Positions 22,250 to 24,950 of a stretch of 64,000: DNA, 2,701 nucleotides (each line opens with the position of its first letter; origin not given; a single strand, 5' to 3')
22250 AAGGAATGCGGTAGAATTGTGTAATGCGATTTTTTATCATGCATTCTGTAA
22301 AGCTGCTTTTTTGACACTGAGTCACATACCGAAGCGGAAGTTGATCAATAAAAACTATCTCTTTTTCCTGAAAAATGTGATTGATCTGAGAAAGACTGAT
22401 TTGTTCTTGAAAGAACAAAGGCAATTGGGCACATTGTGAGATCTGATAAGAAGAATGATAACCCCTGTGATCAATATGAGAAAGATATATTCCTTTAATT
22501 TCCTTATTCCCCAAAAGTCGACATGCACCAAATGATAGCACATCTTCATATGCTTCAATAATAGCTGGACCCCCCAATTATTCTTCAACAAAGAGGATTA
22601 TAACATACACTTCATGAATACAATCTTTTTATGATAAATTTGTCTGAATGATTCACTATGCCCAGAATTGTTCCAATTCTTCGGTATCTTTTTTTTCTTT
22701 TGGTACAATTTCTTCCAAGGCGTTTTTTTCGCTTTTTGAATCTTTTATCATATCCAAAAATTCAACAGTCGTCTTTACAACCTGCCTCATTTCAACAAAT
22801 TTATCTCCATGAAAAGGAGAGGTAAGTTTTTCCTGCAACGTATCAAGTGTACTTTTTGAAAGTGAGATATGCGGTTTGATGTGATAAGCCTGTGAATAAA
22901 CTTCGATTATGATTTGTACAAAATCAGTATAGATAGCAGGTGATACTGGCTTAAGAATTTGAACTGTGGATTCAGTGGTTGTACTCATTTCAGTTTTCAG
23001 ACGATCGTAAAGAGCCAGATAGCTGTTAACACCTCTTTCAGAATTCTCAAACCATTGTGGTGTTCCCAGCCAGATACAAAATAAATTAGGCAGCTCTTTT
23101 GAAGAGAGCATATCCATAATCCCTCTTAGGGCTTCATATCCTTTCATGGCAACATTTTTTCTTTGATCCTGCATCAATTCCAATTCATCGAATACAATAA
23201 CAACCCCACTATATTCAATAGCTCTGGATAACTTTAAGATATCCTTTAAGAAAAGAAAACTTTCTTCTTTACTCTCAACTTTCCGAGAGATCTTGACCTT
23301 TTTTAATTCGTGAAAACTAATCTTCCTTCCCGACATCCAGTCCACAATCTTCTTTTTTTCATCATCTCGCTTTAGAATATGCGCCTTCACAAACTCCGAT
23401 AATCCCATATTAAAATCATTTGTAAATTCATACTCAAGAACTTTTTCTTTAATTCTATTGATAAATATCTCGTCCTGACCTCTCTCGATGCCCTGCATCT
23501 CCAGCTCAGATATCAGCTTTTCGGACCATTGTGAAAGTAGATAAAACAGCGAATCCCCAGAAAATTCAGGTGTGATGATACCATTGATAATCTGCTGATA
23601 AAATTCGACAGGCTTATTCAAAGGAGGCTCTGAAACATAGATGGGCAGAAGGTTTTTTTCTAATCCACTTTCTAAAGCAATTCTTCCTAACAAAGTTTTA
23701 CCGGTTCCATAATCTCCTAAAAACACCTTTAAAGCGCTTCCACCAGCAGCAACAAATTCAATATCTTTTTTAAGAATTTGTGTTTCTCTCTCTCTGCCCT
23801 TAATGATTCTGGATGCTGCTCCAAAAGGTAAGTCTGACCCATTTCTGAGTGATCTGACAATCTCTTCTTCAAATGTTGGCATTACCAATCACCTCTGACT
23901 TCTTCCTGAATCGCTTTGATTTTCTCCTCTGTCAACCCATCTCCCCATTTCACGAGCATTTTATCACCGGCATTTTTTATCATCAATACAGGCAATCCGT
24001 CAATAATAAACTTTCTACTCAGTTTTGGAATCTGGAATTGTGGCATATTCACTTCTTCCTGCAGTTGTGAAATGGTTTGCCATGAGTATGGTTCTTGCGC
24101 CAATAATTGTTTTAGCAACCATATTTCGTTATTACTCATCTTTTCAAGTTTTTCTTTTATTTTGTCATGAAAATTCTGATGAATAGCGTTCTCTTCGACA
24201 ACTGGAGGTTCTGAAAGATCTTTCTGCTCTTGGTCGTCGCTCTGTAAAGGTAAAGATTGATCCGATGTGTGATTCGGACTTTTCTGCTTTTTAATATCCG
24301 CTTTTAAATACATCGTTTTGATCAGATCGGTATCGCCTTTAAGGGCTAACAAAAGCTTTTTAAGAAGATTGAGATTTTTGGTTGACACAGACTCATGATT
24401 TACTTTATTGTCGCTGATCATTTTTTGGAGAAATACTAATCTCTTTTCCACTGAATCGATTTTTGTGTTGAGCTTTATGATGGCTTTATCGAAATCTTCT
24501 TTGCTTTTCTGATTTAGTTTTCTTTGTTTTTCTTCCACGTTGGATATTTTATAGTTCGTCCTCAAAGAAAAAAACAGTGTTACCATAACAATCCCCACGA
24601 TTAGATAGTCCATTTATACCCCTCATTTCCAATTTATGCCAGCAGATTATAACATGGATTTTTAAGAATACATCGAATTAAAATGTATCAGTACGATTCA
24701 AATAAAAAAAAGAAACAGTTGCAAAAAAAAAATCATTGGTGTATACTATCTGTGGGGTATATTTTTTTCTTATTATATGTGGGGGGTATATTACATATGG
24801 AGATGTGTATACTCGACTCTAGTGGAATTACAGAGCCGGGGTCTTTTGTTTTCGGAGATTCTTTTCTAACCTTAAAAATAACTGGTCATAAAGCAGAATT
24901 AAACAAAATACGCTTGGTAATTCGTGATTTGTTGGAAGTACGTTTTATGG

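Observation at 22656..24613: Two-gene module: orphan P-loop NTPase coupled to a membrane-anchored coiled-coil winged-helix protein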

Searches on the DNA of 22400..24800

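Call 84: search_rna_families(source=window, start=22400, end=24800, threshold=evalue, max_evalue=1)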
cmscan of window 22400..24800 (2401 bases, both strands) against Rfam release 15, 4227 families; matches with E-value up to 1: 1.
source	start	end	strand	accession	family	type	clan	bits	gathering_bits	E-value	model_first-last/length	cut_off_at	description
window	24508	24549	-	RF02925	6A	Gene; sRNA;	-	21.9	41.2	0.57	1-52/52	no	6A RNA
